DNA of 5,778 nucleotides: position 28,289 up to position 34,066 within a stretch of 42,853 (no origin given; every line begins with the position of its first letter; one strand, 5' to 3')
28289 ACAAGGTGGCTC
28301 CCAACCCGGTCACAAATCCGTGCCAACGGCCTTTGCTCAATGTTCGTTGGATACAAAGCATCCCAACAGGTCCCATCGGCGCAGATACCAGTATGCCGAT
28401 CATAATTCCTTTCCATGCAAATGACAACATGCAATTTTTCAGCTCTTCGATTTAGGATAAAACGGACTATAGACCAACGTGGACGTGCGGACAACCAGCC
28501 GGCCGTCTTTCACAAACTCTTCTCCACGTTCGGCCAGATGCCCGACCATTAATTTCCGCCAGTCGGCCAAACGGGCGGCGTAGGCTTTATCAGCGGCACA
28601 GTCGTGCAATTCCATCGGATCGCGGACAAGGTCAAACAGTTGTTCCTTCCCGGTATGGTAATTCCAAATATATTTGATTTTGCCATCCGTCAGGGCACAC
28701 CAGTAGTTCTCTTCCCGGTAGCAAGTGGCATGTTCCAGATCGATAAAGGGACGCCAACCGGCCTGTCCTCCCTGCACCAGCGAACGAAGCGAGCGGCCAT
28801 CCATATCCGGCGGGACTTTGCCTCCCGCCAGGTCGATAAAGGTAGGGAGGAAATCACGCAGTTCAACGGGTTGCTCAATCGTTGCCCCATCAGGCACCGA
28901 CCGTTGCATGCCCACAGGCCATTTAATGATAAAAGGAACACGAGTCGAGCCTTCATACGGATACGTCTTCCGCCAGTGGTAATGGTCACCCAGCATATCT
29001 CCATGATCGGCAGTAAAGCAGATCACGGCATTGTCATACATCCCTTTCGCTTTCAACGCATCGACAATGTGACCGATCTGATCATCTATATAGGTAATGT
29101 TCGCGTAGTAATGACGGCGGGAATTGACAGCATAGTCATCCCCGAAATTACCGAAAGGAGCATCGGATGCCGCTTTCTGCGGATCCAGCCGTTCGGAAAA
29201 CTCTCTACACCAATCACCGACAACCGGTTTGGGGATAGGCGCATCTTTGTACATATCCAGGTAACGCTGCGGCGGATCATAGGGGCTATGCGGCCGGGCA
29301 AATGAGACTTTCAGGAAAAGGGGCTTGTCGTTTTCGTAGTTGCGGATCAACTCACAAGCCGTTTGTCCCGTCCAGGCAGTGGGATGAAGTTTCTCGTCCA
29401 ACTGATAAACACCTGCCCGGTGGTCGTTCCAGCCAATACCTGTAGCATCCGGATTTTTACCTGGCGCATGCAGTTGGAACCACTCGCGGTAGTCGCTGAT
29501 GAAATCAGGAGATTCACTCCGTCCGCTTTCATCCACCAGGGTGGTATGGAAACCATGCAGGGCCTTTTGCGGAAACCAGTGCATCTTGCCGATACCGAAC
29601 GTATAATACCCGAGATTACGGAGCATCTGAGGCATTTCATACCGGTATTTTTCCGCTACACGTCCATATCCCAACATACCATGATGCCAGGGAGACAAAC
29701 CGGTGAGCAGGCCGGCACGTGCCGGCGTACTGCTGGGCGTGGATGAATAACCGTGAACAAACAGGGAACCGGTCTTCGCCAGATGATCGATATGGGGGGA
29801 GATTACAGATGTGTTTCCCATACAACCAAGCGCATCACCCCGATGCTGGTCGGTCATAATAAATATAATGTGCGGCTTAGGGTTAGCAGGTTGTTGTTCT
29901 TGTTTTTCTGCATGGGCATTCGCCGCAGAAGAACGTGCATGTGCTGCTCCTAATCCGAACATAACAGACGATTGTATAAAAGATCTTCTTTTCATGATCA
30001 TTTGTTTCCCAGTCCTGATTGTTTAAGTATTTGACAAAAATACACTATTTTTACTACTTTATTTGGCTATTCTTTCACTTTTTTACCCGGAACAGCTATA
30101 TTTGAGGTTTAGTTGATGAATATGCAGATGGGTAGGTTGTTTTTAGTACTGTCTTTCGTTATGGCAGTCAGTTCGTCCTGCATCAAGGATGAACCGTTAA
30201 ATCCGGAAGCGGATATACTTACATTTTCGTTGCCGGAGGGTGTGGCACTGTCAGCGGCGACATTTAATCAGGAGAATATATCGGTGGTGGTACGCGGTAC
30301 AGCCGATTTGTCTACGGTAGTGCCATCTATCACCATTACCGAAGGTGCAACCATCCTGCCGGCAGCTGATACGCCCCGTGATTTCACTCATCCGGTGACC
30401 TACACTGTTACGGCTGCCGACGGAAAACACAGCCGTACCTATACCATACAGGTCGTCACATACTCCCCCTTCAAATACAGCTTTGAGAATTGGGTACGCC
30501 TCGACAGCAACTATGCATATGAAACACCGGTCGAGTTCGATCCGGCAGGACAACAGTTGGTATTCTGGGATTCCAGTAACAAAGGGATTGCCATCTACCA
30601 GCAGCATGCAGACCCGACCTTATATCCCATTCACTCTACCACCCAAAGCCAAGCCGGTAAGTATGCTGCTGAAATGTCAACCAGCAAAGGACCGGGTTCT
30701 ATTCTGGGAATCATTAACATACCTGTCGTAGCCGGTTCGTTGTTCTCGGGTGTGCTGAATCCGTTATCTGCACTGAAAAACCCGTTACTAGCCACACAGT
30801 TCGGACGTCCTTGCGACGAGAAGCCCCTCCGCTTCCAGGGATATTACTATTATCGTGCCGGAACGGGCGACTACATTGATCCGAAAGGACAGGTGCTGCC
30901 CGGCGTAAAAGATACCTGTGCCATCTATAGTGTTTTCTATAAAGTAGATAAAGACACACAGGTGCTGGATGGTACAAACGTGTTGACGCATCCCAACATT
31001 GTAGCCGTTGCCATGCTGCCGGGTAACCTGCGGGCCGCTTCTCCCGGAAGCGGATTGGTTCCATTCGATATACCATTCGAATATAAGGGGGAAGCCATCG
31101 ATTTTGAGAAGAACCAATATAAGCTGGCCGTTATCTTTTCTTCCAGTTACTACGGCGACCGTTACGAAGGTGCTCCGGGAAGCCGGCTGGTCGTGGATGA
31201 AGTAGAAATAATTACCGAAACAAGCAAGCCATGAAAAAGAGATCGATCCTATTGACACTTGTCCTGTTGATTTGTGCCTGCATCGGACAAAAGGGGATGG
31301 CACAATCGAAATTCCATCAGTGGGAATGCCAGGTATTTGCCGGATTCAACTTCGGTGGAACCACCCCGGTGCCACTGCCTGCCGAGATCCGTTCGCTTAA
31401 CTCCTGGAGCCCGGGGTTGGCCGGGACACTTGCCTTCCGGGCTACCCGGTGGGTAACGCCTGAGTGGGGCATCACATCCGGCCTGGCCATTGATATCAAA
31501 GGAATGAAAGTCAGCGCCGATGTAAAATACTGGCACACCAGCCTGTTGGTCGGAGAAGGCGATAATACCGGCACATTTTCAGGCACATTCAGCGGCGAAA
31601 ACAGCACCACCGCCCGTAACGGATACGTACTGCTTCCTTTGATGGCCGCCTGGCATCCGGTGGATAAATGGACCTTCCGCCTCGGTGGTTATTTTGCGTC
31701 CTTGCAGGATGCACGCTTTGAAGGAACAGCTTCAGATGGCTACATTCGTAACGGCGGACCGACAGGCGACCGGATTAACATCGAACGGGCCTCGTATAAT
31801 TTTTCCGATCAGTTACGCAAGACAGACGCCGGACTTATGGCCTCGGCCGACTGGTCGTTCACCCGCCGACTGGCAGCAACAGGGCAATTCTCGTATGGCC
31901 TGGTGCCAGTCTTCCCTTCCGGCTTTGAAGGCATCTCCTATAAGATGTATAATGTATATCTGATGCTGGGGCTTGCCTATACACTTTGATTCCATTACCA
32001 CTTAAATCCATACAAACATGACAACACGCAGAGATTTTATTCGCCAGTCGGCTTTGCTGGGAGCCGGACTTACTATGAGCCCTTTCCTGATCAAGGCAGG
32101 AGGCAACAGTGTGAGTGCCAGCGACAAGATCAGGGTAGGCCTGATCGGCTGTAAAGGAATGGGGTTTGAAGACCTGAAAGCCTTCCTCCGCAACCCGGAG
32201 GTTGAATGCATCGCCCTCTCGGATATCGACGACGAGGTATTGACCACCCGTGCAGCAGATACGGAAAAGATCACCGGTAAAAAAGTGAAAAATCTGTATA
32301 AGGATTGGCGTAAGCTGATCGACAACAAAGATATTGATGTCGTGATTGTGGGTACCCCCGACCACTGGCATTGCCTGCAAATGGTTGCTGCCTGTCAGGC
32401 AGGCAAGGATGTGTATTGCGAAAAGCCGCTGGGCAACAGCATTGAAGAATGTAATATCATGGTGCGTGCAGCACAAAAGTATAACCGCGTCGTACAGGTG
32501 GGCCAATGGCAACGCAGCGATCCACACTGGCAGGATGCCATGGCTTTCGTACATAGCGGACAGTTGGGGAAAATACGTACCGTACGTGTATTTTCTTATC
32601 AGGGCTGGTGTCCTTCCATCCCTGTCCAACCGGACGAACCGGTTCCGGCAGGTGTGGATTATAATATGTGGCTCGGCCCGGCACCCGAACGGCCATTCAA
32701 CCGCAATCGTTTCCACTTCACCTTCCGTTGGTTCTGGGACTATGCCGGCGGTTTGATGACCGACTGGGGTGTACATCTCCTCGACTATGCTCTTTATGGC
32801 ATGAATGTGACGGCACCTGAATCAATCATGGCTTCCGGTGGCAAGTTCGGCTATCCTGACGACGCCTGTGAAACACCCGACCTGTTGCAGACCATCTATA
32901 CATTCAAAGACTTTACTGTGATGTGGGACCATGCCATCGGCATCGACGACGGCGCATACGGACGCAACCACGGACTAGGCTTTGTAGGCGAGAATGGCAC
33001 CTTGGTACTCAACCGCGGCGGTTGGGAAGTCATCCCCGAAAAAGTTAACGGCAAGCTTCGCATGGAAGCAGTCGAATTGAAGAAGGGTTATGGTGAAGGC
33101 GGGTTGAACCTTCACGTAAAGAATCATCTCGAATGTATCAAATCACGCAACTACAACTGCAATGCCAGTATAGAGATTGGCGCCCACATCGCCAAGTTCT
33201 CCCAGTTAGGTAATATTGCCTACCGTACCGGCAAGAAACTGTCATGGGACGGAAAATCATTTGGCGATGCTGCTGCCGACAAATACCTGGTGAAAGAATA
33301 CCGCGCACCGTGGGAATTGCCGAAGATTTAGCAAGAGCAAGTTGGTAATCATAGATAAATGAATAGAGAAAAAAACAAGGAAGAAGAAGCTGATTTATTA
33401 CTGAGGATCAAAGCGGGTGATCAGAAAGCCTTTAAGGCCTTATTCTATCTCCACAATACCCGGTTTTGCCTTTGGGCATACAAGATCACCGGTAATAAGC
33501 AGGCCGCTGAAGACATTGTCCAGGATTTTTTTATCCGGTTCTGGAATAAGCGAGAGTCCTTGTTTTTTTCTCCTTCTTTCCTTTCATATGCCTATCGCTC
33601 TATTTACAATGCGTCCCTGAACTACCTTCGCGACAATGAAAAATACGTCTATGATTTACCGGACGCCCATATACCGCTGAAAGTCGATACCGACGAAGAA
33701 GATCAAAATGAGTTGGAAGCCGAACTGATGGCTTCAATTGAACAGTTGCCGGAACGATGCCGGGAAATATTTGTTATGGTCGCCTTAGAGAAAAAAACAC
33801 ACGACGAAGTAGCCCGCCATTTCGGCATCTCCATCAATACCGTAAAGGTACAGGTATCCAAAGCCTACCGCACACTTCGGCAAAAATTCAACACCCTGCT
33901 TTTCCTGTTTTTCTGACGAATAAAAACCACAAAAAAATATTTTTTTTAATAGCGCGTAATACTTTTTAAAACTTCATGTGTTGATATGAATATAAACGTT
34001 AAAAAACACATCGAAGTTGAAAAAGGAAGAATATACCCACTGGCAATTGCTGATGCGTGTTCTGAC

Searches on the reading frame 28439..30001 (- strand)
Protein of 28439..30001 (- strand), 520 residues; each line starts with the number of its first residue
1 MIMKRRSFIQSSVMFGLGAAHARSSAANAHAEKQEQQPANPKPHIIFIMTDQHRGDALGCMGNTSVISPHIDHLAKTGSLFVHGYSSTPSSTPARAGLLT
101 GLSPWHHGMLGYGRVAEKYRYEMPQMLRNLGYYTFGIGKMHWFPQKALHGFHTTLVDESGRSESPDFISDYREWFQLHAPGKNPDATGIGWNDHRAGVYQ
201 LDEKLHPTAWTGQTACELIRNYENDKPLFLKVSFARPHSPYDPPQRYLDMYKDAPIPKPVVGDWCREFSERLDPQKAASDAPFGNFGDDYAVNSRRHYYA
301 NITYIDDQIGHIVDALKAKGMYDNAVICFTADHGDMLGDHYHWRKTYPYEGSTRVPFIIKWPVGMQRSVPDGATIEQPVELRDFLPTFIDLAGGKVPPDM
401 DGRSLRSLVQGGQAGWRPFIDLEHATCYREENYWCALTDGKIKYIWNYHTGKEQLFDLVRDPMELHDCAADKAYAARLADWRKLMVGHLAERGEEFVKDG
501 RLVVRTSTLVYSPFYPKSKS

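Call 28: search_protein_families(library=pfam, proteins=[window:28439-30001:-], max_evalue=0.0001)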
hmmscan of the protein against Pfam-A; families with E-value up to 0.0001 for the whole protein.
window:28439-30001:- (520 aa): 3 families
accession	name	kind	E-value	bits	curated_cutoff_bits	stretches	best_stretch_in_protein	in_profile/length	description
PF00884.28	Sulfatase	-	3.5e-48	164.9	25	1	43-393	1-300/301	Sulfatase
PF16347.10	SGSH_C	-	3.3e-16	60.2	29.3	1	338-478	1-141/154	N-sulphoglucosamine sulphohydrolase, C-terminal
PF01663.27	Phosphodiest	-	5.2e-10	39.9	23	1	46-120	2-73/342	Type I phosphodiesterase / nucleotide pyrophosphatase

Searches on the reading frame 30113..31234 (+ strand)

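Call 28: search_protein_families(library=pfam, proteins=[window:30113-31234:+], max_evalue=0.0001)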
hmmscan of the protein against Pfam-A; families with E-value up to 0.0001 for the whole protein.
window:30113-31234:+ (373 aa): 4 families
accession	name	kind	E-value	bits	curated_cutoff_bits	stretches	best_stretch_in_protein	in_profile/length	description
PF13201.12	PCMD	-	3.9e-60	204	28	1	123-367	1-234/234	Putative carbohydrate metabolism domain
PF16410.10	DUF5018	-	1.2e-11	44.5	38.2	1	34-116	135-215/352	Domain of unknown function (DUF5018)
PF22243.2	DUF5018-rel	-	5e-06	27.1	28.1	1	60-113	58-115/115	DUF5018-related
PF19755.4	DUF6242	-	1.5e-05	25.4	29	1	69-165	71-161/217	Domain of unknown function (DUF6242)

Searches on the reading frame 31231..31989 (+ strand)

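Call 28: search_protein_families(library=pfam, proteins=[window:31231-31989:+], max_evalue=0.0001)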
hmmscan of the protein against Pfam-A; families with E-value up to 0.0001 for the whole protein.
window:31231-31989:+ (252 aa): 1 family
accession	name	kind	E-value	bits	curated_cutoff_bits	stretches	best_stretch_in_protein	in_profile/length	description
PF13568.12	OMP_b-brl_2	-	8.6e-22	78.5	27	1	23-228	1-174/175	Outer membrane protein beta-barrel domain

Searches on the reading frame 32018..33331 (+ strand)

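Call 28: search_protein_families(library=pfam, proteins=[window:32018-33331:+], max_evalue=0.0001)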
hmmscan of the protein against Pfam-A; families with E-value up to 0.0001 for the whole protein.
window:32018-33331:+ (437 aa): 3 families
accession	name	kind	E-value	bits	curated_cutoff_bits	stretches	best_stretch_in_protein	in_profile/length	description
PF19051.5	GFO_IDH_MocA_C2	-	8.3e-21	75.1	23.3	1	205-267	44-108/254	Oxidoreductase family, C-terminal alpha/beta domain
PF01408.29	GFO_IDH_MocA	-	4.3e-19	69.8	24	1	38-162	1-119/120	Oxidoreductase family, NAD-binding Rossmann fold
PF22725.1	GFO_IDH_MocA_C3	-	2.3e-08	34.5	27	1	236-328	33-122/124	GFO/IDH/MocA C-terminal domain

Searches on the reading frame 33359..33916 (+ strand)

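Call 29: search_protein_families(library=pfam, proteins=[window:33359-33916:+], max_evalue=0.0001)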
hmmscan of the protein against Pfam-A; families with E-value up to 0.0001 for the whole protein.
window:33359-33916:+ (185 aa): 3 families
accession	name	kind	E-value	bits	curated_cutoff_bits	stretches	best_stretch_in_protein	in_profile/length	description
PF08281.18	Sigma70_r4_2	-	2e-14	53.4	25.7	1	122-173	3-54/54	Sigma-70, region 4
PF04542.20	Sigma70_r2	-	7e-12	45.4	24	1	39-94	12-69/71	Sigma-70 region 2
PF04545.22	Sigma70_r4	-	8.9e-10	38.4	24.1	1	127-175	2-50/50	Sigma-70, region 4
